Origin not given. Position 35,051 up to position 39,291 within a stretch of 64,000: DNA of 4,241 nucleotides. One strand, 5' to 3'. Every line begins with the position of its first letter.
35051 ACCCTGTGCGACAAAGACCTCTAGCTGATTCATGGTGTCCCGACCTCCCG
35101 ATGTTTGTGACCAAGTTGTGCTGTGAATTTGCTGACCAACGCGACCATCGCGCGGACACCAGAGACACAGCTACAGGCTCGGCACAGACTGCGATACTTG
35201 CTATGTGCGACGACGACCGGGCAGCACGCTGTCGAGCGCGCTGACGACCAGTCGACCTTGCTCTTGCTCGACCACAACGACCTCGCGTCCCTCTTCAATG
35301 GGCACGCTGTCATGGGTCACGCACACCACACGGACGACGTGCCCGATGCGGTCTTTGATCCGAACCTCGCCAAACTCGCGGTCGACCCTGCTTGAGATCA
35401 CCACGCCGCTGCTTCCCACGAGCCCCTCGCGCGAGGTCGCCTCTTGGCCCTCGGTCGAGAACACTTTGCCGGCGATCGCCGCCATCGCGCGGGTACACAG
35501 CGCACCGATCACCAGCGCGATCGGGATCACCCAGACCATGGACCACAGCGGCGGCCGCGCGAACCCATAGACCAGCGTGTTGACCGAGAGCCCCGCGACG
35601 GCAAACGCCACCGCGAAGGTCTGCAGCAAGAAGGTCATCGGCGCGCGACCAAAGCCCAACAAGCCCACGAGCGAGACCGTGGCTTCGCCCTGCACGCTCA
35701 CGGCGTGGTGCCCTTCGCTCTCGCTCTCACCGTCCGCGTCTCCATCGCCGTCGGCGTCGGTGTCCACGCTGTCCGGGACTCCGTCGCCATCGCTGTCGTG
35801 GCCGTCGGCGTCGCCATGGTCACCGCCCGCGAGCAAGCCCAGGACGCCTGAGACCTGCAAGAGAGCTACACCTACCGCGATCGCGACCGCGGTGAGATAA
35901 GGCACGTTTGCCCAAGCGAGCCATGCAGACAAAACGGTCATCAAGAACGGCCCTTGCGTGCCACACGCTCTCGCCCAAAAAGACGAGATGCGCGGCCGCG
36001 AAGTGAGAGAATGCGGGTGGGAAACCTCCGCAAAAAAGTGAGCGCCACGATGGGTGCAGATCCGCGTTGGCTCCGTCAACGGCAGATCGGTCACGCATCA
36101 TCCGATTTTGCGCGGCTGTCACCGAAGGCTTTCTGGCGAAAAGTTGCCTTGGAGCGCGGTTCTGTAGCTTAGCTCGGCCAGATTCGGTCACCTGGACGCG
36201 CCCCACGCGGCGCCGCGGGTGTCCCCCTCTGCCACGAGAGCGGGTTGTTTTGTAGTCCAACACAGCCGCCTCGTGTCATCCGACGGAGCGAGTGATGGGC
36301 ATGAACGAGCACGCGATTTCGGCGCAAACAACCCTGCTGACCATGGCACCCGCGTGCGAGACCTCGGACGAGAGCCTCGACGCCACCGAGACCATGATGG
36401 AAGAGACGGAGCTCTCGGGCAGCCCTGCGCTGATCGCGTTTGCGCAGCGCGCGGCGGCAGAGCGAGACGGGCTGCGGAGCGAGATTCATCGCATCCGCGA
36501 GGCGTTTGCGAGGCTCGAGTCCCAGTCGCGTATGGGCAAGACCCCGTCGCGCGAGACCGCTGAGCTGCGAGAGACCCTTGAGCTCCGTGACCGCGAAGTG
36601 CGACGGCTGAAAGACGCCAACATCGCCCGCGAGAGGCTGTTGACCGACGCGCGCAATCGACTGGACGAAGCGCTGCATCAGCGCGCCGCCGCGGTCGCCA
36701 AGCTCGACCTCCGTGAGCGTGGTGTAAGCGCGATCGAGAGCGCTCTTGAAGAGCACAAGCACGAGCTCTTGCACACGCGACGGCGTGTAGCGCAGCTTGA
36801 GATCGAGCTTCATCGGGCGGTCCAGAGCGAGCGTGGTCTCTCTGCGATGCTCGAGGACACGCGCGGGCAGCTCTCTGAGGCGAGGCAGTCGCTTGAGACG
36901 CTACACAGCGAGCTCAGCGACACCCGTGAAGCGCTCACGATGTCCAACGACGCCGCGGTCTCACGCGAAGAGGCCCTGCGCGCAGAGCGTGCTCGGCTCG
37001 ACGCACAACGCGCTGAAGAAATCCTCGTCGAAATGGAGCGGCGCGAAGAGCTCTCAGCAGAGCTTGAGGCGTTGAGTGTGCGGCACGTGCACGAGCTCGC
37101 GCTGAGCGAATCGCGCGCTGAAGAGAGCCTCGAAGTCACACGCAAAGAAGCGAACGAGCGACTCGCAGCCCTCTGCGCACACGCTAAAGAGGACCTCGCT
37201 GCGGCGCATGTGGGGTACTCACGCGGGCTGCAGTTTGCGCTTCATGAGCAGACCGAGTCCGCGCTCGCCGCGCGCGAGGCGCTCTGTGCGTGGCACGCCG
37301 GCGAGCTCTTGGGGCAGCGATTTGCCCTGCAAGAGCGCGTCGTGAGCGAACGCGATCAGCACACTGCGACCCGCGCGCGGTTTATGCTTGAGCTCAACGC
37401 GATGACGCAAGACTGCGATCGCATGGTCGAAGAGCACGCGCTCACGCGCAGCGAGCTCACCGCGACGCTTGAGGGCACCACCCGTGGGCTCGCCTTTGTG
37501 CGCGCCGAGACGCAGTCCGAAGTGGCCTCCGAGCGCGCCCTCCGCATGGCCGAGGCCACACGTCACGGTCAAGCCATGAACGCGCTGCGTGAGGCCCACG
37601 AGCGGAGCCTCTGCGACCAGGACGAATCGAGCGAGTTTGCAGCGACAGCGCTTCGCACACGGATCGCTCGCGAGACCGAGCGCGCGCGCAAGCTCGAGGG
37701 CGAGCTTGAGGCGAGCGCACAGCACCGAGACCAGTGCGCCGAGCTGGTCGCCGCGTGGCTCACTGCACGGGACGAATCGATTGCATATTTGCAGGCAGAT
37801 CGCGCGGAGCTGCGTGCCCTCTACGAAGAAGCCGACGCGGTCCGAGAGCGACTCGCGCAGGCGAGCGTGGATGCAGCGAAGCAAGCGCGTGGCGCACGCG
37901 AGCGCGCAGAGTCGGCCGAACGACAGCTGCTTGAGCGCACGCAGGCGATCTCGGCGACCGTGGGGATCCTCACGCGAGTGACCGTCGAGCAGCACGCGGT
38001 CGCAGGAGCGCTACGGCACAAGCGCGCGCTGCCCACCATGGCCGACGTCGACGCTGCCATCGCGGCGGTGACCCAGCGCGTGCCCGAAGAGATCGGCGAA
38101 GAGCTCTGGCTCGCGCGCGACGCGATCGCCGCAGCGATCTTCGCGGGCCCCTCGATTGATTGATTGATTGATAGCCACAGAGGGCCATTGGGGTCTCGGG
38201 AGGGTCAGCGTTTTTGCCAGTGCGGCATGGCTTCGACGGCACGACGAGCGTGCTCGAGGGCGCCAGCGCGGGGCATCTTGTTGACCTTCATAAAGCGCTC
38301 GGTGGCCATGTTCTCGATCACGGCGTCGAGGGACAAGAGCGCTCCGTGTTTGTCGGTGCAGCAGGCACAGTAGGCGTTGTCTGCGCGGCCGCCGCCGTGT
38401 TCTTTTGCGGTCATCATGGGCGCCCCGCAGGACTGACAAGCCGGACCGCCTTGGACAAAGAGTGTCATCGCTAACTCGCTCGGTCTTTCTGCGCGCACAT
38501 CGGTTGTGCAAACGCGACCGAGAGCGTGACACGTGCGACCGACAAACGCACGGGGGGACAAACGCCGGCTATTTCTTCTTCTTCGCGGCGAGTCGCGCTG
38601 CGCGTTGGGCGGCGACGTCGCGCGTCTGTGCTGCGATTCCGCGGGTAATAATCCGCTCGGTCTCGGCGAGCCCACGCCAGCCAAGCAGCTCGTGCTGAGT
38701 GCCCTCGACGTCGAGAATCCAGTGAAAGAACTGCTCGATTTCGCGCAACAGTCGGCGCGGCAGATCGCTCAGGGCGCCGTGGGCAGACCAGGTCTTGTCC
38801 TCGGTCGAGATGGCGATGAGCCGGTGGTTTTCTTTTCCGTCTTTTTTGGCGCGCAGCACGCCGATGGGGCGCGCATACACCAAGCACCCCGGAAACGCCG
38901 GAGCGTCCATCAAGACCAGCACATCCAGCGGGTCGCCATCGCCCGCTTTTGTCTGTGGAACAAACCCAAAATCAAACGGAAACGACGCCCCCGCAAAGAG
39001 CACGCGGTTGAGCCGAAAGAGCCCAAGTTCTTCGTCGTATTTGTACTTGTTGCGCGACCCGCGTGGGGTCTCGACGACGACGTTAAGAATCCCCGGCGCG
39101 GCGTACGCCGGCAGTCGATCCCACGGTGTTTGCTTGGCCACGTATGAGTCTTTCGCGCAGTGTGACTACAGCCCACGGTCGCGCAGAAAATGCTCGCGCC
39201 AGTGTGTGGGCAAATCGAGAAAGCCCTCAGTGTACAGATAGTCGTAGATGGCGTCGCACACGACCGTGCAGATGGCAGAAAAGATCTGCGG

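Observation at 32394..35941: nfeD–flotillin operon carries a third gene for a minimal K+-channel-like P-loop protein with a non-canonical filter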

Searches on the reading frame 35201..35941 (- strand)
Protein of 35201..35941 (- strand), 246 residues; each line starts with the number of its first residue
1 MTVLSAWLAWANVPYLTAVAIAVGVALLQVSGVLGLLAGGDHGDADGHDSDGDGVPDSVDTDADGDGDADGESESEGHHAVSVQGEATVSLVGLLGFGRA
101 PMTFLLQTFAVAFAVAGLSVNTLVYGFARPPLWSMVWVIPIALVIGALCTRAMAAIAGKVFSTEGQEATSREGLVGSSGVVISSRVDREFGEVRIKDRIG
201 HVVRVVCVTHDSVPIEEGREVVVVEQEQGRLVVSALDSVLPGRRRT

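Call 3: search_protein_families(library=pfam, proteins=[window:35201-35941:-], max_evalue=1)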
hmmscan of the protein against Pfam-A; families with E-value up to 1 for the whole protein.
window:35201-35941:- (246 aa): 2 families
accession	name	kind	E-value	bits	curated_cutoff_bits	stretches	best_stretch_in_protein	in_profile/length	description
PF21001.2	YqiJ_N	-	1e-09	39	23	1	12-145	1-110/116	Inner membrane protein YqiJ, N-terminal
PF01957.25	NfeD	-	0.0029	18.2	29.1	1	172-233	2-55/57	NfeD-like C-terminal, partner-binding domain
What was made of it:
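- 35201..35941 (-): nfeD / yqiJ-type gene (246 aa from the ATG), the membrane-anchored partner of the flotillin. Pfam YqiJ_N 39 bits (cut-off 23); NfeD C-terminal domain 18.2 bits, below its cut-off (call 3).
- On Prokaryotic flotillin (SPFH2) - short NfeD operon: PF01957 scores 18.2 bits, below its 29.1 cut-off, but it aligns over 54 of 57 profile positions at the expected C-terminal location (call 3).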

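Call 4: search_protein_families(library=ncbifam, proteins=[window:35201-35941:-], max_evalue=1)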
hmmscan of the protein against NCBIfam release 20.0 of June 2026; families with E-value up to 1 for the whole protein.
window:35201-35941:- (246 aa): 1 family
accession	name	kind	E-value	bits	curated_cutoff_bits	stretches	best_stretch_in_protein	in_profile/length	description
NF053691.1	BamM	equivalog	0.94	8.4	315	0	48-67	265-284/376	BamM family beta-barrel-assembly machinery protein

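Call 34: search_protein_families(library=padloc, proteins=[window:35201-35941:-], max_evalue=0.01)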
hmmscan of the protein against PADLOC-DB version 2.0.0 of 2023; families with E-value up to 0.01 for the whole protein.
window:35201-35941:- (246 aa): 0 families

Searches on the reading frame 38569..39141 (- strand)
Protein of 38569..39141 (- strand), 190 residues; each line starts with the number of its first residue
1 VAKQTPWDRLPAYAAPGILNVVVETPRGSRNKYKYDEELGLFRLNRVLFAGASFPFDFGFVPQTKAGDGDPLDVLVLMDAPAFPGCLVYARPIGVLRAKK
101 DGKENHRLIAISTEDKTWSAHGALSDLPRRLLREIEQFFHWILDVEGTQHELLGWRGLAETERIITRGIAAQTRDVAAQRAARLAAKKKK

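Call 30: search_protein_families(library=pfam, proteins=[window:38569-39141:-], max_evalue=0.01)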
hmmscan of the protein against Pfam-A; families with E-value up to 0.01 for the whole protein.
window:38569-39141:- (190 aa): 1 family
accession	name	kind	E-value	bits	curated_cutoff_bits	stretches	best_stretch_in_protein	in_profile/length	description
PF00719.24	Pyrophosphatase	-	2.4e-42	144.8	23.5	1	21-170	1-150/153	Inorganic pyrophosphatase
